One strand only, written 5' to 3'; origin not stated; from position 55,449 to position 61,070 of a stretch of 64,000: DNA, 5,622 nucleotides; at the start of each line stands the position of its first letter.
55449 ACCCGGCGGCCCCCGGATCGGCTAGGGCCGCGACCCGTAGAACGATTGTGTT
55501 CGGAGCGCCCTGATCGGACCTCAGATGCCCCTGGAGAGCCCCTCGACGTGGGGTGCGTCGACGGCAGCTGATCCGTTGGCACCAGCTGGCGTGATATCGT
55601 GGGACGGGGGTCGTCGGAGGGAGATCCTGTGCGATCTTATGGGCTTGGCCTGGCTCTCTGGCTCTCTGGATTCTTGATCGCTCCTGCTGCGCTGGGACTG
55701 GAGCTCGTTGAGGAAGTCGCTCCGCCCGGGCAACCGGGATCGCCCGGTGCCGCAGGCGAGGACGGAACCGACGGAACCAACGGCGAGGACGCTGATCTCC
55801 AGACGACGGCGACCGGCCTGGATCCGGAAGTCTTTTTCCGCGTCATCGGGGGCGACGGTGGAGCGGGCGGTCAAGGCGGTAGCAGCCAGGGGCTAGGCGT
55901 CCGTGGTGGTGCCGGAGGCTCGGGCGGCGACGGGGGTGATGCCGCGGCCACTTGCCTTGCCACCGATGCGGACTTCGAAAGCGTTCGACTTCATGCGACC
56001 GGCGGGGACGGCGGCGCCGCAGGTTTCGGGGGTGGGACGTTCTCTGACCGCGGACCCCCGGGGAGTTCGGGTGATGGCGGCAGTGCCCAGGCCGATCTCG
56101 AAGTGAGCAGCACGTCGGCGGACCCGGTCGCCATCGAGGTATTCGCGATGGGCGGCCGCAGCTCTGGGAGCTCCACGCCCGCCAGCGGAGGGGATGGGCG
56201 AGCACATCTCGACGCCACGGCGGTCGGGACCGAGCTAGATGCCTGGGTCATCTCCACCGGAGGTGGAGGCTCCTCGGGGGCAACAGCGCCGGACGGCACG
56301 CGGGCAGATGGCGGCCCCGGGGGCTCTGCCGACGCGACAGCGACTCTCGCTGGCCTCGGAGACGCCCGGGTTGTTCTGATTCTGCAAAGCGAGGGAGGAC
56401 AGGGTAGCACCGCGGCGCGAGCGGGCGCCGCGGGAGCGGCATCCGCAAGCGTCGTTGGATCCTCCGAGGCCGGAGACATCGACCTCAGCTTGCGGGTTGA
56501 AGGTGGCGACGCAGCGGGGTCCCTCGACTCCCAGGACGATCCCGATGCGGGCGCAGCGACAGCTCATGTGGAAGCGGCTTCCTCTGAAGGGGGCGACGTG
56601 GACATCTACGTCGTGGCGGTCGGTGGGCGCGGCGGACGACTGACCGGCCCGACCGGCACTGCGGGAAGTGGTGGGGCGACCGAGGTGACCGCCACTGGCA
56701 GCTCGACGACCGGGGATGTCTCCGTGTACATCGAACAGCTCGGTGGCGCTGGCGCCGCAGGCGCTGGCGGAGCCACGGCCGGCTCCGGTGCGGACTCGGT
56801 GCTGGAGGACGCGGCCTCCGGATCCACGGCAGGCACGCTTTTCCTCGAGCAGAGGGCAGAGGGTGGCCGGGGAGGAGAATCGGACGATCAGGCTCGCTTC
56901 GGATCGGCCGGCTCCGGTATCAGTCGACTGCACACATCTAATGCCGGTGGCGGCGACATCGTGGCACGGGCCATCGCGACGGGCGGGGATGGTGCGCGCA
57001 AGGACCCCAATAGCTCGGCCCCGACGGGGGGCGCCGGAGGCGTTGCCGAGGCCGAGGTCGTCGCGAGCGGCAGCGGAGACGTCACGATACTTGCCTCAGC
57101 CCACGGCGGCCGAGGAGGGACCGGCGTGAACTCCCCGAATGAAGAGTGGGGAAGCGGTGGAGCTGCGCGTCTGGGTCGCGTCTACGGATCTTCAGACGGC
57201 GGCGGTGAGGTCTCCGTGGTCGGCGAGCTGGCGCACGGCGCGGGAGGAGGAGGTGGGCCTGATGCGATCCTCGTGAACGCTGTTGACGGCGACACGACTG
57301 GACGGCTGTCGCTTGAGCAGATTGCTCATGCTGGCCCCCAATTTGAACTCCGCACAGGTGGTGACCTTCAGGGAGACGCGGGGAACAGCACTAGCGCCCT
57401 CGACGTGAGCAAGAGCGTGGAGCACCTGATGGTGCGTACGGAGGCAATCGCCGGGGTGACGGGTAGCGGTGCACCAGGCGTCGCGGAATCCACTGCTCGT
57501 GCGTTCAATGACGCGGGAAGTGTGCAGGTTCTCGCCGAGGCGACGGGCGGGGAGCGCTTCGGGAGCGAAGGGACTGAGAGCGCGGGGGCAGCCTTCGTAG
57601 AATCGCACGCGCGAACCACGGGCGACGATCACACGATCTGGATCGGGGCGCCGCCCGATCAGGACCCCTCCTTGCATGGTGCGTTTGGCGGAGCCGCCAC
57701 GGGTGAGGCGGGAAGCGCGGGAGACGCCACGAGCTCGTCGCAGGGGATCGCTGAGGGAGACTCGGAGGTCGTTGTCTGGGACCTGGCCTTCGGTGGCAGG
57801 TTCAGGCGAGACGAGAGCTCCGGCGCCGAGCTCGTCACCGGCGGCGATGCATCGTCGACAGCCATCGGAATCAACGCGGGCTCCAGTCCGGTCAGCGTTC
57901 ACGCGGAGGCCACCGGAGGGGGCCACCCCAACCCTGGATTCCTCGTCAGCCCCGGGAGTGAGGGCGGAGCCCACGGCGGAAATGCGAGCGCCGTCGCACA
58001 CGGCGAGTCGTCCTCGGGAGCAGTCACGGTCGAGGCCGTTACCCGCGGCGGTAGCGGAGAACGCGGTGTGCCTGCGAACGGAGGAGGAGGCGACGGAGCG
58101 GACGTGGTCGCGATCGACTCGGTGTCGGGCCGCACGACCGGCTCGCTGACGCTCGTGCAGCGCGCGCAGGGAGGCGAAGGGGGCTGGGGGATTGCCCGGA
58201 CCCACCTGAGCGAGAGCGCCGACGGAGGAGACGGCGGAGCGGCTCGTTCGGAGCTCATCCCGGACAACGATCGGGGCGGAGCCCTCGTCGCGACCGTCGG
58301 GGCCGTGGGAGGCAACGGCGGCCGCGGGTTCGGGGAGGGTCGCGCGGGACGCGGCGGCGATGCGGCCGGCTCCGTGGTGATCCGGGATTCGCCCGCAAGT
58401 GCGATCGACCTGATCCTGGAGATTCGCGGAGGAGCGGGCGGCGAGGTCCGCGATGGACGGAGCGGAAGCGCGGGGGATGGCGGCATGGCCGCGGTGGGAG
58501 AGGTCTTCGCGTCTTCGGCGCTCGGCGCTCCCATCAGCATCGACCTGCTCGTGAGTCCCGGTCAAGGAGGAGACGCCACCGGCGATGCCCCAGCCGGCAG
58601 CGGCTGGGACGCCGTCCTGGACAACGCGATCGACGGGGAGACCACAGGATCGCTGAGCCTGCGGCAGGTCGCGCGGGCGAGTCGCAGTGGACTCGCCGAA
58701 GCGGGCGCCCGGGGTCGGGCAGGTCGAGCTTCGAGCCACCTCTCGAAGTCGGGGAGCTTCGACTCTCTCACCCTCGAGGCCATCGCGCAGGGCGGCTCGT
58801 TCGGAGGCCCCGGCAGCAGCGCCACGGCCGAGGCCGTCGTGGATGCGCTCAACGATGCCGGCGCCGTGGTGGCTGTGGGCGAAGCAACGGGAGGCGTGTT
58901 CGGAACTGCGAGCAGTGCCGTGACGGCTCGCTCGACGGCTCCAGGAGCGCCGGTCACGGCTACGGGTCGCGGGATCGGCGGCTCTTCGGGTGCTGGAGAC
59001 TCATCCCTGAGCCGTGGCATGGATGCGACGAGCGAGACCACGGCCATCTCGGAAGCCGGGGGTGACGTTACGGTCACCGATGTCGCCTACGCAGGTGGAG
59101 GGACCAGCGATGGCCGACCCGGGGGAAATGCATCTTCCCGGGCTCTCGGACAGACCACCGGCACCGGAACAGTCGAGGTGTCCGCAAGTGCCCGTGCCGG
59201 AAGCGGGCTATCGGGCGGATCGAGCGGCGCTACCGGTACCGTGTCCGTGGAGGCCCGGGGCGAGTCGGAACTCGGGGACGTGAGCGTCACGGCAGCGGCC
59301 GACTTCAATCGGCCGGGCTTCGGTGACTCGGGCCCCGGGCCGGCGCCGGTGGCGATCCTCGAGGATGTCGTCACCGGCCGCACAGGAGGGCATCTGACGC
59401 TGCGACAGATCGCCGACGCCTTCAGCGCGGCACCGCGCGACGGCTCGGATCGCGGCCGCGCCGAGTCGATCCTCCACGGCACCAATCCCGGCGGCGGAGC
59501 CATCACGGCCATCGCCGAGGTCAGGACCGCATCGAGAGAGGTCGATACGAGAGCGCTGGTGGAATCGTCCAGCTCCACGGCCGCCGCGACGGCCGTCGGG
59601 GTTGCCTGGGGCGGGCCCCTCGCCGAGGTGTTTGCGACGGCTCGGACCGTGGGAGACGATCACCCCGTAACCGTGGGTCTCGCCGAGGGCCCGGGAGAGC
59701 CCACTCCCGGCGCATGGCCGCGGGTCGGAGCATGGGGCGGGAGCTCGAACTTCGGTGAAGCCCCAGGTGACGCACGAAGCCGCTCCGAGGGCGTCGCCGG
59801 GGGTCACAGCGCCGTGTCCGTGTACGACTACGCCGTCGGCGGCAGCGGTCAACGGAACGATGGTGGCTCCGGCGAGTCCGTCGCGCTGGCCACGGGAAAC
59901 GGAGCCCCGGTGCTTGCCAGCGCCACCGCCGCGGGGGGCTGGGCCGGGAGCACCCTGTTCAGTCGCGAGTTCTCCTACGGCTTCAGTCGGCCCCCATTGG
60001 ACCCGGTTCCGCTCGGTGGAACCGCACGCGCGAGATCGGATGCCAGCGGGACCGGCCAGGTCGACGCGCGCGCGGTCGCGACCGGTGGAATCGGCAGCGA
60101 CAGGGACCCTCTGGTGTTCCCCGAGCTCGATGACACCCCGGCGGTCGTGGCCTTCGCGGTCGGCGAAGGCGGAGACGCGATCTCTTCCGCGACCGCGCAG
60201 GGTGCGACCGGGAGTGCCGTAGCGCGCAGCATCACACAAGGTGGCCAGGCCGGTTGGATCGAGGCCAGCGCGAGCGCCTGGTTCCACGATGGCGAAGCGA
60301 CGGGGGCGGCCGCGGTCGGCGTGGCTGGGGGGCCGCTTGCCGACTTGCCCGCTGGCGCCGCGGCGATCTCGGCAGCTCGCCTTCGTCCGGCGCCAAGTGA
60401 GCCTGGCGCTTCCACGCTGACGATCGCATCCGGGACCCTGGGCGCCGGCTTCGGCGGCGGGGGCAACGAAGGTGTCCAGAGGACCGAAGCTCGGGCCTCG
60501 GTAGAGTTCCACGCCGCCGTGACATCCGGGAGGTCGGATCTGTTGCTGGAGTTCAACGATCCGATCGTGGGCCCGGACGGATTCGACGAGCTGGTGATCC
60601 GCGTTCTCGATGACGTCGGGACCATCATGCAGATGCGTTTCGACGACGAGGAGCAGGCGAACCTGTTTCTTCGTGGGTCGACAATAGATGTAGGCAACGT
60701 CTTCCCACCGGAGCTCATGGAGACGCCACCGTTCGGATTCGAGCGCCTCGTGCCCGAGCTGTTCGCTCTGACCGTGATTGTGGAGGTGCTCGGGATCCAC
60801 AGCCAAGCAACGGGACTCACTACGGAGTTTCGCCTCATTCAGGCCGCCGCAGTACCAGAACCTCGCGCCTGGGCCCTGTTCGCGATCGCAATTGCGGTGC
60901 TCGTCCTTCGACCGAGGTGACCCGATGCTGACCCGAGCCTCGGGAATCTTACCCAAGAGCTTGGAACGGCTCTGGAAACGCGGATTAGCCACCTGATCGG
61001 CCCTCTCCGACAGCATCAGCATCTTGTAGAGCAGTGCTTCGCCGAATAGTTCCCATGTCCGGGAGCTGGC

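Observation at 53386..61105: Exact 25-bp direct repeat containing the tRNA-Arg 3' end delimits a ~7.7-kb island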

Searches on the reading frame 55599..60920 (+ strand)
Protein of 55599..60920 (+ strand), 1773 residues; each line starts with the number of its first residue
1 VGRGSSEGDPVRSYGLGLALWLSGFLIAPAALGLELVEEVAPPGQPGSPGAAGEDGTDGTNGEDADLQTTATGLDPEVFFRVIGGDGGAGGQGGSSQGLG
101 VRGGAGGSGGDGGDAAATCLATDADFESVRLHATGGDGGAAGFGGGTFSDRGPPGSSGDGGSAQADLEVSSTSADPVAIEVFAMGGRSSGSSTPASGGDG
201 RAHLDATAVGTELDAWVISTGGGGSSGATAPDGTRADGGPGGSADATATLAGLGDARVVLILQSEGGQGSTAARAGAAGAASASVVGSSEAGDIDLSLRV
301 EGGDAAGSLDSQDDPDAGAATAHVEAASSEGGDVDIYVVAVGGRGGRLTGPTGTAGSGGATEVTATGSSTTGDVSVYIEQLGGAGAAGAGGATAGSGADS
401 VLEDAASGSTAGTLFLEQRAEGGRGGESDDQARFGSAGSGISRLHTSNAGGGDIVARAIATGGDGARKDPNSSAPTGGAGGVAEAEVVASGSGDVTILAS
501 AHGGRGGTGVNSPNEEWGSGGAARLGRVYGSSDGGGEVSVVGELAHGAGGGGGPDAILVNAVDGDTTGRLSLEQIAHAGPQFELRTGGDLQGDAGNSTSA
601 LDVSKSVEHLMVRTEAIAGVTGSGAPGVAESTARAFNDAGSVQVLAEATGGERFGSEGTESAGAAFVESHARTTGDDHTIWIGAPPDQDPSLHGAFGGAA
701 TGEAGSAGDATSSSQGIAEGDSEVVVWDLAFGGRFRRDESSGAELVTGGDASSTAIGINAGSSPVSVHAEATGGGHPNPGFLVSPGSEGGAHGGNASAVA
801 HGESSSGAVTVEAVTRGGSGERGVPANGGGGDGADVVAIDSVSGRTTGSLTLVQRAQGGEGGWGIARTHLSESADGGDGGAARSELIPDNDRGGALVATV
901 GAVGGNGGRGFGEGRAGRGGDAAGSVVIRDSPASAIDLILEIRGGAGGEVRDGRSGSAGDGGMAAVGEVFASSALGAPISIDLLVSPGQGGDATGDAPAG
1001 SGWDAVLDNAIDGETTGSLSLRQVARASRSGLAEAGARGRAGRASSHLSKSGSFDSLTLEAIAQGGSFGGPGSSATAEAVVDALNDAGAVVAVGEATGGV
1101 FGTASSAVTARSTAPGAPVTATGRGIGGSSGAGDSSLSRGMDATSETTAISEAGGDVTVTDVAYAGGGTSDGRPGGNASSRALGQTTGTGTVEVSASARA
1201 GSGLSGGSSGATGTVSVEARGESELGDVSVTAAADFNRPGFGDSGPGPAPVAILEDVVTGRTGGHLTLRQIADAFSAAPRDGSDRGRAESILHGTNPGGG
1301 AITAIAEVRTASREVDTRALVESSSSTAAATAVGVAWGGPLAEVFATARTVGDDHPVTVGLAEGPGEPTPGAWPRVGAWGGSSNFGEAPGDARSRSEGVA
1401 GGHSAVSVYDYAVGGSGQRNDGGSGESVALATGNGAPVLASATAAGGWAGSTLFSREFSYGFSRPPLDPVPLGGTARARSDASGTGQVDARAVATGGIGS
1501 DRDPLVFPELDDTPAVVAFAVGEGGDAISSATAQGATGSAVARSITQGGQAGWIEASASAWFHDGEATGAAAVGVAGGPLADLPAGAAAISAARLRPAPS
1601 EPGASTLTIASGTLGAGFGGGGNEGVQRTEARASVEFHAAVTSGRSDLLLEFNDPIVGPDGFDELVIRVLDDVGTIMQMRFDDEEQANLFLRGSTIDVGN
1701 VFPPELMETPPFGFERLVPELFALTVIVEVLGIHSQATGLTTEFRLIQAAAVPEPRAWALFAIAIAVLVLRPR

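Call 11: search_protein_families(library=pfam, proteins=[window:55599-60920:+], max_evalue=0.01)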
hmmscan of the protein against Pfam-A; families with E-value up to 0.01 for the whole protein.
window:55599-60920:+ (1773 aa): 0 families

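Call 33: search_protein_families(library=ncbifam, max_evalue=0.1, proteins=[window:55599-60920:+])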
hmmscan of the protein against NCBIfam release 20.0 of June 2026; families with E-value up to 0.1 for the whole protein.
window:55599-60920:+ (1773 aa): 0 families

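Call 58: list_cluster_members(proteins=[P0121, window:55599-60920:+, window:53418-54296:+, window:54602-54970:+])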
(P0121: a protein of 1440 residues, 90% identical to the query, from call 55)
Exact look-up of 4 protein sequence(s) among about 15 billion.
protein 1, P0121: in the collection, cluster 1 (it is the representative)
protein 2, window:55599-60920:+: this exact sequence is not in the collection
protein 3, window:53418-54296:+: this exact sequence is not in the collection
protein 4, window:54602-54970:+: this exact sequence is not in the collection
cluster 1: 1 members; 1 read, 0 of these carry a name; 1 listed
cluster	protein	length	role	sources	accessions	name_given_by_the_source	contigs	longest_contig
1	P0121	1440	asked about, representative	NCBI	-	-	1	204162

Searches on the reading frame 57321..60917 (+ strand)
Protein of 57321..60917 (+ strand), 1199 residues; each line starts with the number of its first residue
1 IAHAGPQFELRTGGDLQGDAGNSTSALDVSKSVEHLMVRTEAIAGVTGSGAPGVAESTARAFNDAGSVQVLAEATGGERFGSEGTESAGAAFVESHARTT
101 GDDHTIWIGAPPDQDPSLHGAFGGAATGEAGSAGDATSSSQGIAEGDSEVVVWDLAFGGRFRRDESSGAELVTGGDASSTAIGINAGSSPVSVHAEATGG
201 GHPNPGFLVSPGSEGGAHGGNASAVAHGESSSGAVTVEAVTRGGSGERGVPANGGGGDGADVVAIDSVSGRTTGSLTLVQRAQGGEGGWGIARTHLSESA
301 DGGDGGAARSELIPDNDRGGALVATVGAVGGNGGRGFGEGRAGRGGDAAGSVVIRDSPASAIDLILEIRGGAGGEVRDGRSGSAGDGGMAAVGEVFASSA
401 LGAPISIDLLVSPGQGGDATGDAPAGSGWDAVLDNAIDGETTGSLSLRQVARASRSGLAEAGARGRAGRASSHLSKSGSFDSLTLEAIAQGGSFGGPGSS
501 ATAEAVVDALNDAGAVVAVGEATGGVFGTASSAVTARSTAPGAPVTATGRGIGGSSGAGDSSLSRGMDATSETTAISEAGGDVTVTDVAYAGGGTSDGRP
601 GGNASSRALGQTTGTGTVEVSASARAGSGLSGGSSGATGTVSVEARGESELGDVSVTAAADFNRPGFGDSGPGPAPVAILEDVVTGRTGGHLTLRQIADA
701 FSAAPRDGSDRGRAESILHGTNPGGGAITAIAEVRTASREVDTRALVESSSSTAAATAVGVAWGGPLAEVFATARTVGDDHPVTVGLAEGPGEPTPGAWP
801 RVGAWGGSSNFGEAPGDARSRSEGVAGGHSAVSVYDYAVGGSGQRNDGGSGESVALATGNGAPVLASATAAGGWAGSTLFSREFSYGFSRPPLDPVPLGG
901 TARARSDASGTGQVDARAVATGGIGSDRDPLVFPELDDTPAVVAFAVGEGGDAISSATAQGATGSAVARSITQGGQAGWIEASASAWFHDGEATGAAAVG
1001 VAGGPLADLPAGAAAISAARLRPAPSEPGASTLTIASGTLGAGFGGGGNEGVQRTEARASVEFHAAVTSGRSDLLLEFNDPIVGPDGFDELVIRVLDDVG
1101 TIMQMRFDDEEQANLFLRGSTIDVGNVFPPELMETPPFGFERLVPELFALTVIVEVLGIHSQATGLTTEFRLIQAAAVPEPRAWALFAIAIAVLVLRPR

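Call 55: search_protein_representatives(protein=window:57321-60917:+)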
Query: 1199 residues. Proteins with E-value up to 0.001 (for the whole library): 122; up to 1e-10: 46; up to 1e-30: 11. The best 122 are listed.
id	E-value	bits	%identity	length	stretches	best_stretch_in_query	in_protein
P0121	0.0e+00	2503.0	90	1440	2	1-1199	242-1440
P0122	4.3e-160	551.5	53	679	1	550-1198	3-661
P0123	3.2e-55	204.2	42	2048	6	39-548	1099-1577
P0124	9.2e-46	172.9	40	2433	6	47-538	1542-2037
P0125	4.4e-42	160.7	55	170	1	1040-1194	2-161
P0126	4.1e-40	154.2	40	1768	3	20-491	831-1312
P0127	7.1e-39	150.1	37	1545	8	340-523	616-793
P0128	1.5e-37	145.7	39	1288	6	240-559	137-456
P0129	1.4e-36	142.4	42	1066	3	21-500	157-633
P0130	3.2e-34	134.6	43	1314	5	50-494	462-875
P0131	1.6e-31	125.7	41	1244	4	18-334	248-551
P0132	9.3e-30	119.9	36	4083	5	16-505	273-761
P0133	2.6e-29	118.4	41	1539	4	218-493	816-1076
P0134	8.8e-29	116.6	40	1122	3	44-533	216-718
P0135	5.2e-28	114.1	37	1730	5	130-551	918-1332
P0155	8.8e-13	63.6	34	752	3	894-1199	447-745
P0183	8.3e-08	47.2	37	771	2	765-1199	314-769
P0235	4.5e-04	34.8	37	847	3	814-1199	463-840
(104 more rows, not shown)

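Call 56: find_encoding_contigs(protein=P0121, flank=10000, max_places=6)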
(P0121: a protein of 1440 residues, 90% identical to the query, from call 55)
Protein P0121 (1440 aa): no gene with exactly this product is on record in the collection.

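Call 57: find_encoding_contigs(protein=P0122, flank=10000, max_places=6)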
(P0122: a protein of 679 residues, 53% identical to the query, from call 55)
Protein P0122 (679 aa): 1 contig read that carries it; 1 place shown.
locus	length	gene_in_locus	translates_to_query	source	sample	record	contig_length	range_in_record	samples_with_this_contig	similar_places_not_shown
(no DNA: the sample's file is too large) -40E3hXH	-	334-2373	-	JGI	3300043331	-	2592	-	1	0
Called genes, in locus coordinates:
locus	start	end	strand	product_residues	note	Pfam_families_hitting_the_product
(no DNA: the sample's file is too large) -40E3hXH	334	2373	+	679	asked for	-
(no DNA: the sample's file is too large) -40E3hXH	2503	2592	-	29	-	?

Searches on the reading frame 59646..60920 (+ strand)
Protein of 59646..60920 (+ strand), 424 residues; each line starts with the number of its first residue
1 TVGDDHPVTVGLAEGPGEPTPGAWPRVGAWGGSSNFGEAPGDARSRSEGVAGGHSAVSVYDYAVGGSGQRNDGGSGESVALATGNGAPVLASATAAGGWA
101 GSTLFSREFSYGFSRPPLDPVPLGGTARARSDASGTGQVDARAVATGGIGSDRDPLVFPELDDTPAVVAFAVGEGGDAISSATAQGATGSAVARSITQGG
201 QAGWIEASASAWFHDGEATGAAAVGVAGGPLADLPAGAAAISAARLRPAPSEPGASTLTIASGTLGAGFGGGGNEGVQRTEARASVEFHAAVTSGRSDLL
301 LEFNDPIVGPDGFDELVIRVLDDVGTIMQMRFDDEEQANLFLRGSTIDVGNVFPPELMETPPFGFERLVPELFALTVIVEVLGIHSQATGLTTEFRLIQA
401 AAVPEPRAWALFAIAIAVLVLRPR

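Call 39: find_homologous_proteins(query=window:59646-60920:+, max_evalue=0.001)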
Query window:59646-60920:+: the 8000 candidates sharing most words with the query were scored; none scored E <= 0.001.
